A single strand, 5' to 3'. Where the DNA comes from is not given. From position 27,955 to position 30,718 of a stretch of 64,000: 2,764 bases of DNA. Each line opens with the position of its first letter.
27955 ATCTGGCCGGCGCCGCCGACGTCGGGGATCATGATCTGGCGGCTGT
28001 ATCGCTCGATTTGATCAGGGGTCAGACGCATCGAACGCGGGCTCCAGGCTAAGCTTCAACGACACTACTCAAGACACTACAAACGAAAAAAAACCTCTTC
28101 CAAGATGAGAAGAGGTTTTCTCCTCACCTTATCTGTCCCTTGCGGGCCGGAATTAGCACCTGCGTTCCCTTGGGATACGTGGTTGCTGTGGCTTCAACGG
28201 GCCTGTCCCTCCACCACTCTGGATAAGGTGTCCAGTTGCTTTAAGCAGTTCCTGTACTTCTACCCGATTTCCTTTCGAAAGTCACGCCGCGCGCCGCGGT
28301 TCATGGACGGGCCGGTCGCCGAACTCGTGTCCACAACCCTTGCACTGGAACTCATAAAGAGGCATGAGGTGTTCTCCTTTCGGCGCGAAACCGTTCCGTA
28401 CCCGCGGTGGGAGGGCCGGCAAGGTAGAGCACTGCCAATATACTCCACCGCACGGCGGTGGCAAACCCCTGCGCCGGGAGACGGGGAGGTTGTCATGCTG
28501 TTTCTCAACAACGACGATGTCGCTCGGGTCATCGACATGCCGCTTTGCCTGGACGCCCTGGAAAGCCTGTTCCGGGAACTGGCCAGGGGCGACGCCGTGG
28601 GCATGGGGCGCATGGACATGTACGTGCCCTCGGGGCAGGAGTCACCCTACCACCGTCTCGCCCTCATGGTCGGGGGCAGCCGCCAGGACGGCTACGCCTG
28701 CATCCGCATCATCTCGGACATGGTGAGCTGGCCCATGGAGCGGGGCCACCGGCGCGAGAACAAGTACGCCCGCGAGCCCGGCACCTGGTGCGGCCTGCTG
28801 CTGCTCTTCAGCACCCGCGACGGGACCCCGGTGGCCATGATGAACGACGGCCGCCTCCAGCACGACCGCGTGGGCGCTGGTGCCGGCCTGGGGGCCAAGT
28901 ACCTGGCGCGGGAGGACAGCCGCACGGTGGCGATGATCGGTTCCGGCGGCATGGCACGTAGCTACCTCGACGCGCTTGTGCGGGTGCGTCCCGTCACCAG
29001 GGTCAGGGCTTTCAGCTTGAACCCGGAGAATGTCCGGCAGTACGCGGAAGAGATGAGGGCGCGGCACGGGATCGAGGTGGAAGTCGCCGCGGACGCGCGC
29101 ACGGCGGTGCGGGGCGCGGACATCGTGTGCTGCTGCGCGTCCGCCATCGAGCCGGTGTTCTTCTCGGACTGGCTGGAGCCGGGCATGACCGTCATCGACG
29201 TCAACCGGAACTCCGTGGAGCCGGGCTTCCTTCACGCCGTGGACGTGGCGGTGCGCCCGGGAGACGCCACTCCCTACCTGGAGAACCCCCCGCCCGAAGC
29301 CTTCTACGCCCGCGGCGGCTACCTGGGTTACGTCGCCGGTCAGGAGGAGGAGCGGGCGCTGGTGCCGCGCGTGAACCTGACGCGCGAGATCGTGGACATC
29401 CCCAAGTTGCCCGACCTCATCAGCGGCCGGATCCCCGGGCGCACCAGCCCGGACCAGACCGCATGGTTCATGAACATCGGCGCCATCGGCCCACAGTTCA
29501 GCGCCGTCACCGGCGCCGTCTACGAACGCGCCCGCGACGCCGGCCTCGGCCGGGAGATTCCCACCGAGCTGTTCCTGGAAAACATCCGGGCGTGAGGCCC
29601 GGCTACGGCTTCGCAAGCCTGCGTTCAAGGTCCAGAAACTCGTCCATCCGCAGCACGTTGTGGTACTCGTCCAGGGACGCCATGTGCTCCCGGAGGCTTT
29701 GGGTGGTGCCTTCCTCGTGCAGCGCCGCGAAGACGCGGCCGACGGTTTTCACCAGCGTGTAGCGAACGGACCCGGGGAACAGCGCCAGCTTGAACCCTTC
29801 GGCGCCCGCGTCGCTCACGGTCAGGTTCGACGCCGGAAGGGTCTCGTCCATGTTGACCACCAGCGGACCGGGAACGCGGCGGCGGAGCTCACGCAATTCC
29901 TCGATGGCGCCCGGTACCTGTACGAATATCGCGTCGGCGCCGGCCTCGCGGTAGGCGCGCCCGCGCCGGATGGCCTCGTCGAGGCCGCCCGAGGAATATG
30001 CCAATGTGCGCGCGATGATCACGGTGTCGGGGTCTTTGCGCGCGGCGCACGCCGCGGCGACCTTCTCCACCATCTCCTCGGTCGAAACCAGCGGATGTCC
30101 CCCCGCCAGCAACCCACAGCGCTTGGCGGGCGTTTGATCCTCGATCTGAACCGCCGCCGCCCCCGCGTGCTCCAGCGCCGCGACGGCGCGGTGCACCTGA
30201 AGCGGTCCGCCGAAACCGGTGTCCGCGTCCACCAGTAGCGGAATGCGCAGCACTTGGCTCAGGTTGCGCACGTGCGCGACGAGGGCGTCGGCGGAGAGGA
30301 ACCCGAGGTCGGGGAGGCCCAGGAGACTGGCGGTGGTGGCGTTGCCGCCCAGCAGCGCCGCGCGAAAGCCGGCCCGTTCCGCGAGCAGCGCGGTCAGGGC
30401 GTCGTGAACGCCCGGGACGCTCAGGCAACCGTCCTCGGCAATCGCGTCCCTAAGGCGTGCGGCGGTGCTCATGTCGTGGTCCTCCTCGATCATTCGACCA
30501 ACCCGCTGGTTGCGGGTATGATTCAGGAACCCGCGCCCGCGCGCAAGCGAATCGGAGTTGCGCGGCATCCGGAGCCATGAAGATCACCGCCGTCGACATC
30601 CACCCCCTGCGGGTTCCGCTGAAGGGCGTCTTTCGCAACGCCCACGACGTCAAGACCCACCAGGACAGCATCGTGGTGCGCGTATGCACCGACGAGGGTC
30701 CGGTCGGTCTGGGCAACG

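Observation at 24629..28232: SAM-I riboswitch and terminator controlling a sulfur-carrier-protein operon with two PLP enzymes (ThrC-like and CysM-like)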

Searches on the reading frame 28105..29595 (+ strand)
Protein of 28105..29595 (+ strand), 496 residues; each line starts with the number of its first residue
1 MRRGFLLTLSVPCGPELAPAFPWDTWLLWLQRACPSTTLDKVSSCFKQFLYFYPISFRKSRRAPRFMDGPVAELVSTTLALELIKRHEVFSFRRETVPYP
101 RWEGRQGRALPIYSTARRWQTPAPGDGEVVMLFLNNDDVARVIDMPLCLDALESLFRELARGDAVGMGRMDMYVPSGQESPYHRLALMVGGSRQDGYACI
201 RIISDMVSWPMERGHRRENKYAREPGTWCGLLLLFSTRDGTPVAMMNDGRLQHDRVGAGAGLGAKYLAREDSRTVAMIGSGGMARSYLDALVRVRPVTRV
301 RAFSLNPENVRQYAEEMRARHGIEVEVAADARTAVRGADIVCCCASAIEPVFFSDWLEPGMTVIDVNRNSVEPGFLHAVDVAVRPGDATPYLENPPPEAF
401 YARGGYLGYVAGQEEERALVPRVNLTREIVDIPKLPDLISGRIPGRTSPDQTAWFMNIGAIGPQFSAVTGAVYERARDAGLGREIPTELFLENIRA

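Call 4: search_protein_families(library=pfam, proteins=[window:28105-29595:+])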
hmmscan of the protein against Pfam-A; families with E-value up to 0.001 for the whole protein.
window:28105-29595:+ (496 aa): 3 families
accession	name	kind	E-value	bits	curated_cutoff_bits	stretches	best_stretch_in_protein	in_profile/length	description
PF02423.21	OCD_Mu_crystall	-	4.8e-34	118.2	24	1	227-478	84-312/314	Ornithine cyclodeaminase/mu-crystallin family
PF01488.26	Shikimate_DH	-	0.00029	21.4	24.3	1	270-361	10-99/138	Shikimate / quinate 5-dehydrogenase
PF03807.23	F420_oxidored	-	0.00074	20.5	21.6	0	274-344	1-66/94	NADP oxidoreductase coenzyme F420-dependent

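Call 5: search_protein_families(library=ncbifam, proteins=[window:28105-29595:+])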
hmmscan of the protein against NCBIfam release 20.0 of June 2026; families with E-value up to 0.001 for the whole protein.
window:28105-29595:+ (496 aa): 14 families
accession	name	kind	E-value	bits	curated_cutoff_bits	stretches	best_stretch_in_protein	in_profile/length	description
TIGR02992.1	ectoine_eutC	equivalog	1.5e-29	103.1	471.65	1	229-377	85-239/326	ectoine utilization protein EutC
NF004793.0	PRK06141.1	equivalog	3.4e-29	101.8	322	1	227-362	80-214/314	bifunctional Delta(1)-pyrroline-2-carboxylate/Delta(1)-piperideine-2-carboxylate reductase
NF006141.0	PRK08291.1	equivalog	3.7e-29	101.7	408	1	229-365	88-225/330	cyclodeaminase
TIGR02371.1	ala_DH_arch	equivalog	4.5e-29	101.6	409.15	1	132-364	3-219/325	alanine dehydrogenase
NF006379.0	PRK08618.1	equivalog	1.6e-28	100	417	1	131-364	1-219/326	ornithine cyclodeaminase family protein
NF004848.0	PRK06199.1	subfamily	3.5e-24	85.6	362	1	232-485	115-370/379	tyramine oxidase subunit B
TIGR03944.1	dehyd_SbnB_fam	equivalog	6.1e-20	71.5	326.9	1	231-373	90-235/327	2,3-diaminopropionate biosynthesis protein SbnB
NF045643.1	ImmsucRedBhcD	equivalog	2.7e-17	63.1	500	1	232-363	87-216/321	iminosuccinate reductase BhcD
NF005011.0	PRK06407.1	subfamily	6.1e-16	58.5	337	1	232-358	79-204/302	ornithine cyclodeaminase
NF005762.1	PRK07589.1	equivalog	1.3e-15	57.2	350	1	214-363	72-220/334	ornithine cyclodeaminase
NF005296.0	PRK06823.1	equivalog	5.2e-14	51.9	438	1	230-370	85-225/315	ornithine cyclodeaminase family protein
NF005603.0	PRK07340.1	equivalog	3.3e-10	39.7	266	1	227-353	82-206/307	delta(1)-pyrroline-2-carboxylate reductase family protein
NF045512.1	PyrPipCarbRedLhpI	equivalog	1.2e-05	24.6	400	1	226-354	77-202/298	bifunctional Delta(1)-pyrroline-2-carboxylate/Delta(1)-piperideine-2-carboxylate reductase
NF001319.0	PRK00258.3-3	equivalog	0.00052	19.1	252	1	257-342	107-189/279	shikimate dehydrogenase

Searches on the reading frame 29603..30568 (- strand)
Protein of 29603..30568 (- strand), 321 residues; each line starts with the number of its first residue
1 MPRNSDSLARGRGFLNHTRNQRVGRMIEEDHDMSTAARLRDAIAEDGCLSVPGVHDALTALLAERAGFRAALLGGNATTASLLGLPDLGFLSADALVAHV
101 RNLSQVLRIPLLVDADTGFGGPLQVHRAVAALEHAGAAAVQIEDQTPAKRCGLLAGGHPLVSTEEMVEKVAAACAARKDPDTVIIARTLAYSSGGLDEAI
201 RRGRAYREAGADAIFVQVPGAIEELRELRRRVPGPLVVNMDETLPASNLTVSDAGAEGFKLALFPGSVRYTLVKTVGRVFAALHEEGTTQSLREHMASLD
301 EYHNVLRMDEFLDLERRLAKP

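Call 4: search_protein_families(library=pfam, proteins=[window:29603-30568:-])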
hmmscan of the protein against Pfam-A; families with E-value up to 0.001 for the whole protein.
window:29603-30568:- (321 aa): 2 families
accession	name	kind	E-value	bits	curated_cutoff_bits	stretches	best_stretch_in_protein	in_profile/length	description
PF13714.12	PEP_mutase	-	2.8e-43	148.6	31.5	1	45-260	6-216/240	Phosphoenolpyruvate phosphomutase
PF00463.27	ICL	-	2.1e-09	36.9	26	1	110-191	151-234/526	Isocitrate lyase family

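Call 5: search_protein_families(library=ncbifam, proteins=[window:29603-30568:-])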
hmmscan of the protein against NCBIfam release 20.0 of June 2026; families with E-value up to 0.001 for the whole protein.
window:29603-30568:- (321 aa): 8 families
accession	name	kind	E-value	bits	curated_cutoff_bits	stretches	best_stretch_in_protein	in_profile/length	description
TIGR02317.1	prpB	equivalog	3.5e-76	256.1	354.4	1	37-319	3-283/285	methylisocitrate lyase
NF008455.0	PRK11320.1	equivalog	3.2e-65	220.3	353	1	32-311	4-282/295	methylisocitrate lyase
TIGR02319.1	CPEP_Pphonmut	equivalog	9.2e-58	195.8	420.05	1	36-317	5-288/294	carboxyvinyl-carboxyphosphonate phosphorylmutase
TIGR02321.1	Pphn_pyruv_hyd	equivalog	1.8e-36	125.7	374.4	1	37-218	5-187/290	phosphonopyruvate hydrolase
TIGR02320.1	PEP_mutase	equivalog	5.6e-32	110.9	319.55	1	39-301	1-275/284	phosphoenolpyruvate mutase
NF011645.0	PRK15063.1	equivalog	7.7e-15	54.7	562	1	106-192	145-233/430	isocitrate lyase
TIGR01346.1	isocit_lyase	equivalog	9.7e-14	50.7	275.9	1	109-190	151-234/527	isocitrate lyase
NF005074.0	PRK06498.1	equivalog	5.6e-06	25.2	446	1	107-191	177-264/531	isocitrate lyase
